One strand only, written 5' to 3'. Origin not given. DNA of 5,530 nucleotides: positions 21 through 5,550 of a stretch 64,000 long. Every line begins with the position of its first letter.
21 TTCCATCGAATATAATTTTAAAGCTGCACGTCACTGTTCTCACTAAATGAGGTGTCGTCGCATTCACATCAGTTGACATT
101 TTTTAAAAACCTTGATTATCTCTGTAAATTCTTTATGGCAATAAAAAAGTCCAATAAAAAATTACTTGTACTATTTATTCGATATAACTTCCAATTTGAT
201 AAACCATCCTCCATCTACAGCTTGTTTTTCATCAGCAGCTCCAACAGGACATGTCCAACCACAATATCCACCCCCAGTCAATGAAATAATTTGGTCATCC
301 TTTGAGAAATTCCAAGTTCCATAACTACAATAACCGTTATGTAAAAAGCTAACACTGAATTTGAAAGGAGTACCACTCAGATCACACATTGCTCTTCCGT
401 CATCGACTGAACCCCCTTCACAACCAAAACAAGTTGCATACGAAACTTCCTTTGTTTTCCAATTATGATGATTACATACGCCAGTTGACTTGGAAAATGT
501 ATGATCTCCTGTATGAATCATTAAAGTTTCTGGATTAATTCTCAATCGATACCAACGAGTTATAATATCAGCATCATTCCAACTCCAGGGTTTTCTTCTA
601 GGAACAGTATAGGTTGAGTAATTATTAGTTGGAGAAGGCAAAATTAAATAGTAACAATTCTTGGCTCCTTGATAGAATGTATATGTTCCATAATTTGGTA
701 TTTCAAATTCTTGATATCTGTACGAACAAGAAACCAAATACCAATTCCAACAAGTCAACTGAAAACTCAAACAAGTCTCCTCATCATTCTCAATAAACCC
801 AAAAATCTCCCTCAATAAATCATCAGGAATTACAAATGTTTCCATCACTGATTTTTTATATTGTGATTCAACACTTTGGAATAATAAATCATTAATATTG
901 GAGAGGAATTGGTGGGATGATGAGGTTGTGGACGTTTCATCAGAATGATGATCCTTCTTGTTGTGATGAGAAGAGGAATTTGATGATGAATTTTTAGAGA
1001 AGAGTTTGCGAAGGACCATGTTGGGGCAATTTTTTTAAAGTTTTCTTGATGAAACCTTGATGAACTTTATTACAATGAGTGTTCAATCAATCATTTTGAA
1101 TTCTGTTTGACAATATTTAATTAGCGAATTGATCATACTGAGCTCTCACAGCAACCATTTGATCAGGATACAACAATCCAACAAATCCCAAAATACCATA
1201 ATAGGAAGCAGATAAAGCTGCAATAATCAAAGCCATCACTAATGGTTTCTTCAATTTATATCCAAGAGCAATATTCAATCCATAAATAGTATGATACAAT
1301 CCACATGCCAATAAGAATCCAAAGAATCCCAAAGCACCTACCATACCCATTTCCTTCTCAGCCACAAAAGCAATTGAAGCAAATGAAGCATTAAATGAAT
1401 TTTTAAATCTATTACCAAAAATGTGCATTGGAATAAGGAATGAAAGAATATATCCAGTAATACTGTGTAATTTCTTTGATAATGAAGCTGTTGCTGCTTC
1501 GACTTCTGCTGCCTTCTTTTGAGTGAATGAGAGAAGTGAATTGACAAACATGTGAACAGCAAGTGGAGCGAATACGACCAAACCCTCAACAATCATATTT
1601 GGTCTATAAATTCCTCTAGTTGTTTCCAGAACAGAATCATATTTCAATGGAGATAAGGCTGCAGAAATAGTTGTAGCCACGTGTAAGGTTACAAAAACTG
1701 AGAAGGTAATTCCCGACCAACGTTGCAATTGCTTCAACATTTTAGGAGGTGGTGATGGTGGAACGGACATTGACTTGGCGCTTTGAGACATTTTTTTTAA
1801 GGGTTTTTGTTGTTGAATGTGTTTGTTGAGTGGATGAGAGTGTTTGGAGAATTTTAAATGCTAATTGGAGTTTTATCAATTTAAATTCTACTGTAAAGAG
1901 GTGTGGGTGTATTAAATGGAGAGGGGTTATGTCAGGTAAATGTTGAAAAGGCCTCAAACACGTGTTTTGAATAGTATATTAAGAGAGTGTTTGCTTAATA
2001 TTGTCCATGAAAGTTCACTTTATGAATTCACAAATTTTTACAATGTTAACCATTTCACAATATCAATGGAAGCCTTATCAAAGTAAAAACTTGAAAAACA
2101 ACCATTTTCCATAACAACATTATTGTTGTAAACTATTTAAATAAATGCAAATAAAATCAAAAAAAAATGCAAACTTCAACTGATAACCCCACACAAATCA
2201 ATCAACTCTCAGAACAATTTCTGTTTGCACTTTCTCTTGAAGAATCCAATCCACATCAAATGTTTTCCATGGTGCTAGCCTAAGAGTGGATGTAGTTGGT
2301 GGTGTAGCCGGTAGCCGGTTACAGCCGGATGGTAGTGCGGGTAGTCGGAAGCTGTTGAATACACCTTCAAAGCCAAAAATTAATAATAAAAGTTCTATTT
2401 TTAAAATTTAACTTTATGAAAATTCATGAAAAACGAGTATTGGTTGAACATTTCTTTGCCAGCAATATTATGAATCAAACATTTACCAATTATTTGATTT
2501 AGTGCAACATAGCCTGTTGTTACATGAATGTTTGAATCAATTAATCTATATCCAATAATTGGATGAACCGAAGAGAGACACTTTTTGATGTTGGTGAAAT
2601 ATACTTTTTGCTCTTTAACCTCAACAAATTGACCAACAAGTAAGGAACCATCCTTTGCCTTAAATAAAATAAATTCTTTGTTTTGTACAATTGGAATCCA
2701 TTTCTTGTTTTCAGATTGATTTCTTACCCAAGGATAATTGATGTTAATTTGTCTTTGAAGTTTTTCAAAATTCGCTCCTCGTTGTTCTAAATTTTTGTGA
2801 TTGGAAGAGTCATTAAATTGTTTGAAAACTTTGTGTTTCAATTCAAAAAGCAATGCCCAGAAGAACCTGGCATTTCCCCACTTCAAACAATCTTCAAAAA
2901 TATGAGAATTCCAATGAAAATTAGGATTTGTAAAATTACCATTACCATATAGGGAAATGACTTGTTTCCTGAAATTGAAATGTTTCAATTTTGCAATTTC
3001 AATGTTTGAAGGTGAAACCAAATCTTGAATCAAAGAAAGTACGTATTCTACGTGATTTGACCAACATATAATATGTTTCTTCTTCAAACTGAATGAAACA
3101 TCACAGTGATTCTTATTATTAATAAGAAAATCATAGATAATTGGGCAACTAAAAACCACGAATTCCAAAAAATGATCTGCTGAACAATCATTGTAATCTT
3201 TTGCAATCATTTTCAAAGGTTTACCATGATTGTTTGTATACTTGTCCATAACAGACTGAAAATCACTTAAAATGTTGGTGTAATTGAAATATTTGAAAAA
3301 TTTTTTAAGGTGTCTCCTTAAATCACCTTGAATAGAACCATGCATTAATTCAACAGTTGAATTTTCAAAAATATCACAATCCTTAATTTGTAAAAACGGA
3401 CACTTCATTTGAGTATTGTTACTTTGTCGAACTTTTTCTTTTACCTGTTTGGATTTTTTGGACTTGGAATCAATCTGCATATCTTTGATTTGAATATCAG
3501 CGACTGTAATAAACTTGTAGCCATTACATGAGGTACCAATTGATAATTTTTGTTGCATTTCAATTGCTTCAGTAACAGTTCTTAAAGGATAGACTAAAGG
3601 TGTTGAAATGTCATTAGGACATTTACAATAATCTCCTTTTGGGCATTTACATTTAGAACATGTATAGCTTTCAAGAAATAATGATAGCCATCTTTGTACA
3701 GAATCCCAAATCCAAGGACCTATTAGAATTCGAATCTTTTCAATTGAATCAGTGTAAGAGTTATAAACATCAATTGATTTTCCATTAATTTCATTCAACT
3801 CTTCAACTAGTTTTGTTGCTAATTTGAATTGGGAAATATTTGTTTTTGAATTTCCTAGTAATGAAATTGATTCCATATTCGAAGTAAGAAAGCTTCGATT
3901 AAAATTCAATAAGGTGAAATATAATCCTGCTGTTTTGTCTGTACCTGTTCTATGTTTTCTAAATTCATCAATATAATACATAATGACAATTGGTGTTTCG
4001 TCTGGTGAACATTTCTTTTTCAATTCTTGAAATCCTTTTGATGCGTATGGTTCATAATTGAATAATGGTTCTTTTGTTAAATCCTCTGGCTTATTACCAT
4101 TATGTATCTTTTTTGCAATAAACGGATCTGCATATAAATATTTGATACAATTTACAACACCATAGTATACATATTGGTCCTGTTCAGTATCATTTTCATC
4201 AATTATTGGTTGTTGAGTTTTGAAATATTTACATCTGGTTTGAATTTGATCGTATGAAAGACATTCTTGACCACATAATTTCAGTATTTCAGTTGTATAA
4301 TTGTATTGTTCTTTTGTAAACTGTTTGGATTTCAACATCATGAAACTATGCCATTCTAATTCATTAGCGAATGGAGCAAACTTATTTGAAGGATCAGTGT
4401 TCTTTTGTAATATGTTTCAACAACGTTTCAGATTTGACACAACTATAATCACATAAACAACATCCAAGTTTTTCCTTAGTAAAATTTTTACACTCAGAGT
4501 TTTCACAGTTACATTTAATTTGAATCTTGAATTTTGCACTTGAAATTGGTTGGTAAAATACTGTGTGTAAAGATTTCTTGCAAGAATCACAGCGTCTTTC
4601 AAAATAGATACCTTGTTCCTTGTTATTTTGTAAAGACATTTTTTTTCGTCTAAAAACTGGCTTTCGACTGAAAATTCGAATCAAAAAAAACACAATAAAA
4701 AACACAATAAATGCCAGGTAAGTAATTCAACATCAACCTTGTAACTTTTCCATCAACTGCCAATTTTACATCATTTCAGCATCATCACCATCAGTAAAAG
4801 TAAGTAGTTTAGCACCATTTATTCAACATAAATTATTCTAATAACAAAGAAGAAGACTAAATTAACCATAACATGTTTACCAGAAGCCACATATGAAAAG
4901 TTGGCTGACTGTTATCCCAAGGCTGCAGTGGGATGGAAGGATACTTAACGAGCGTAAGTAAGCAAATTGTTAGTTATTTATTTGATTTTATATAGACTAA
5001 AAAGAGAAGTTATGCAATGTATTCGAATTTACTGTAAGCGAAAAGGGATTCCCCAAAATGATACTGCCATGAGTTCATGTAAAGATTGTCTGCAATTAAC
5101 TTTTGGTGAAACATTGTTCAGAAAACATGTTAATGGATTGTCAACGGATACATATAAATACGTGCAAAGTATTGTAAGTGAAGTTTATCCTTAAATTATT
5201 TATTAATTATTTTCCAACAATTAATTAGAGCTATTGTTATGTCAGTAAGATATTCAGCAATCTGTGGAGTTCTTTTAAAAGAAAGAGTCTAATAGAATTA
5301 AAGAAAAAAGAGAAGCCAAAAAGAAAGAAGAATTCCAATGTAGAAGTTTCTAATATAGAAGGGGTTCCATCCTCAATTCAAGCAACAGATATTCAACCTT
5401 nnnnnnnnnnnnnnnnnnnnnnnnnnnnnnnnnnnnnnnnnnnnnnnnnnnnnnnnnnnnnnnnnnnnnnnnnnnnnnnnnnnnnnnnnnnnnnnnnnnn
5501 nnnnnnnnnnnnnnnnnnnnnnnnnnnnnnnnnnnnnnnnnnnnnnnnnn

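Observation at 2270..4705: Transposase-like Cys-cluster ORF plus upstream zinc-finger ORF, with a GC-rich mini-tandem repeat at its 3' flank: possible domesticated or recently inserted DNA-transposon gene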

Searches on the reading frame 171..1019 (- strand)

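Call 3: search_protein_families(library=pfam, proteins=[window:171-1019:-], max_evalue=1)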
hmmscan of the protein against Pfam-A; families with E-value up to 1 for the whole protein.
window:171-1019:- (282 aa): 5 families
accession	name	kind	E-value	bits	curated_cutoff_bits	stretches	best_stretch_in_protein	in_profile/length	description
PF08685.16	GON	-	3.6e-05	24.2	22.6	1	150-258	86-189/199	GON domain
PF12801.12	Fer4_5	-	0.0025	18.2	22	1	247-263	18-34/48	4Fe-4S binding domain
PF00646.38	F-box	-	0.0061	16.9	20.5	1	64-99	4-37/43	F-box domain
PF12937.12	F-box-like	-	0.014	15.6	24.3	1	64-98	4-36/47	F-box-like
PF17213.9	Hydin_ADK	-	0.099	13.2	27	1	10-73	114-178/196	Hydin Adenylate kinase-like domain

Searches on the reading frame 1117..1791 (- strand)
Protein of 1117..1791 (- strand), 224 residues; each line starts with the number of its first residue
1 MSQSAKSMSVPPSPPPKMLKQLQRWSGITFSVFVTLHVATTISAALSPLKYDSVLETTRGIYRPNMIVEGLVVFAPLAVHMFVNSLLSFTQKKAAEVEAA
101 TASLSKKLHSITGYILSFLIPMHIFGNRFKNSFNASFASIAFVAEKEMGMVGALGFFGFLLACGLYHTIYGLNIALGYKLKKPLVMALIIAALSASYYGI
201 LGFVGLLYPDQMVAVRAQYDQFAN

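Call 3: search_protein_families(library=pfam, proteins=[window:1117-1791:-], max_evalue=1)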
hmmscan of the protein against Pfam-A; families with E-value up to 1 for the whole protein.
window:1117-1791:- (224 aa): 4 families
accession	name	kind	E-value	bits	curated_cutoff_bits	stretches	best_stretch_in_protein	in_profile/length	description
PF01127.27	Sdh_cyt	-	0.0016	18.9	25.8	2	108-173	25-89/122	Succinate dehydrogenase/Fumarate reductase transmembrane subunit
PF14358.11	DUF4405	-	0.0023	18.9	26.7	0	18-39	42-63/66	Domain of unknown function (DUF4405)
PF12084.13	DUF3561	-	0.031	14.9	25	0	152-190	28-66/107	Protein of unknown function (DUF3561)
PF01292.26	Ni_hydr_CYTB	-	0.32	11.2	30.1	1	25-129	101-164/179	Prokaryotic cytochrome b561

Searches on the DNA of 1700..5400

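Call 16: search_rna_families(source=window, start=1700, end=5400, threshold=evalue, max_evalue=1)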
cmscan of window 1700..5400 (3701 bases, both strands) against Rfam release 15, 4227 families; matches with E-value up to 1: 1.
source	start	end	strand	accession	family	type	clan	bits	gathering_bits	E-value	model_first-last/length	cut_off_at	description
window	3751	3808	-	RF02726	sno_ZL63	Gene; snRNA; snoRNA; CD-box;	-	23.1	50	0.15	1-43/43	no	Small nucleolar RNA ZL63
